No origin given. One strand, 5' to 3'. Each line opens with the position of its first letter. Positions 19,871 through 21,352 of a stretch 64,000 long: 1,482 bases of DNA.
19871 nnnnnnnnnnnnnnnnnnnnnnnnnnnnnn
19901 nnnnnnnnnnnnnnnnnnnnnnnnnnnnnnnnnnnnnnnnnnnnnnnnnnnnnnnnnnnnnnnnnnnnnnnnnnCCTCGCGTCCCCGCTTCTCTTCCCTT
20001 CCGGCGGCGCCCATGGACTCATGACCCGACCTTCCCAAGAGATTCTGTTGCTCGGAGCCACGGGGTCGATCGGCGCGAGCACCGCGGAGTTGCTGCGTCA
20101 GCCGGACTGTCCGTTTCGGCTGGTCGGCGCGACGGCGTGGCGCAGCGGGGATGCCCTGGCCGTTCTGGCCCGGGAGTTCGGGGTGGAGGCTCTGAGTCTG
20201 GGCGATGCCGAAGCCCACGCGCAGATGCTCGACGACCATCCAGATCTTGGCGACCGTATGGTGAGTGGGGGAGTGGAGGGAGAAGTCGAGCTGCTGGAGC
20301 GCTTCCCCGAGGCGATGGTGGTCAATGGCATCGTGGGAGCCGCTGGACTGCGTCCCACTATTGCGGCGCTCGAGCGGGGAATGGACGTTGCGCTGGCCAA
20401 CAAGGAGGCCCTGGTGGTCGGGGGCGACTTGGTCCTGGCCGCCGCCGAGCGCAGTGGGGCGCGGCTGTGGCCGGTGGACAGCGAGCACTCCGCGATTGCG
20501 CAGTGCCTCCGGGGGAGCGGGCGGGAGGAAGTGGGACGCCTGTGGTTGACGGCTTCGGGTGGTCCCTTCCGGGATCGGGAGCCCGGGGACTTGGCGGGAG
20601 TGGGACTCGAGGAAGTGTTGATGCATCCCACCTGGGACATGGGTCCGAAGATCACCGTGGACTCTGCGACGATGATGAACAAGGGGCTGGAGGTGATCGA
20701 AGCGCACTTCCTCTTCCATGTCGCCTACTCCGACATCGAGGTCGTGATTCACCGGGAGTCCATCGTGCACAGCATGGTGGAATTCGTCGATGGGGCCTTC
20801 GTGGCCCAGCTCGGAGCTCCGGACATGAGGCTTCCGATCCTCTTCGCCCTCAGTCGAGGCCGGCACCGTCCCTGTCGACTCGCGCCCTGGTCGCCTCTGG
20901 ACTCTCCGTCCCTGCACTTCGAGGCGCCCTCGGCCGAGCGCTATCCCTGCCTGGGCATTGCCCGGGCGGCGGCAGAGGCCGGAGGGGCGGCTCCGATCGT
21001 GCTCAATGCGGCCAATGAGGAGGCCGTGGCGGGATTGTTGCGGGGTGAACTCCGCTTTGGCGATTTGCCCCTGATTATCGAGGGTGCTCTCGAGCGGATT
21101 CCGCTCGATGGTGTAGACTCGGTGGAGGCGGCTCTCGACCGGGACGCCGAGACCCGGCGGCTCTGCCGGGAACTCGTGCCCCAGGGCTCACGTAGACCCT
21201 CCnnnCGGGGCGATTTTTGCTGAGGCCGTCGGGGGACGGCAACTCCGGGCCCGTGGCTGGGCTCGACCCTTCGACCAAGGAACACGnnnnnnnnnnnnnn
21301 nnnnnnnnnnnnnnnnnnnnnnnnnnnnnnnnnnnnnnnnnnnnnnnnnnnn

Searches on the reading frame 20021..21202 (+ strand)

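Call 34: search_protein_families(library=pfam, proteins=[window:20021-21202:+], max_evalue=0.001)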
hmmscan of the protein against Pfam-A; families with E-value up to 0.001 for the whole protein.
window:20021-21202:+ (394 aa): 3 families
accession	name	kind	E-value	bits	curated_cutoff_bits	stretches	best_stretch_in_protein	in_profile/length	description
PF08436.17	DXP_redisom_C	-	1.8e-36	124.6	26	1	149-232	1-84/84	1-deoxy-D-xylulose 5-phosphate reductoisomerase C-terminal domain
PF13288.12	DXPR_C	-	2.6e-27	95.8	27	1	264-380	1-114/115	DXP reductoisomerase C-terminal domain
PF02670.22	DXP_reductoisom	-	1.3e-25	91.1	21.7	1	8-135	1-129/129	1-deoxy-D-xylulose 5-phosphate reductoisomerase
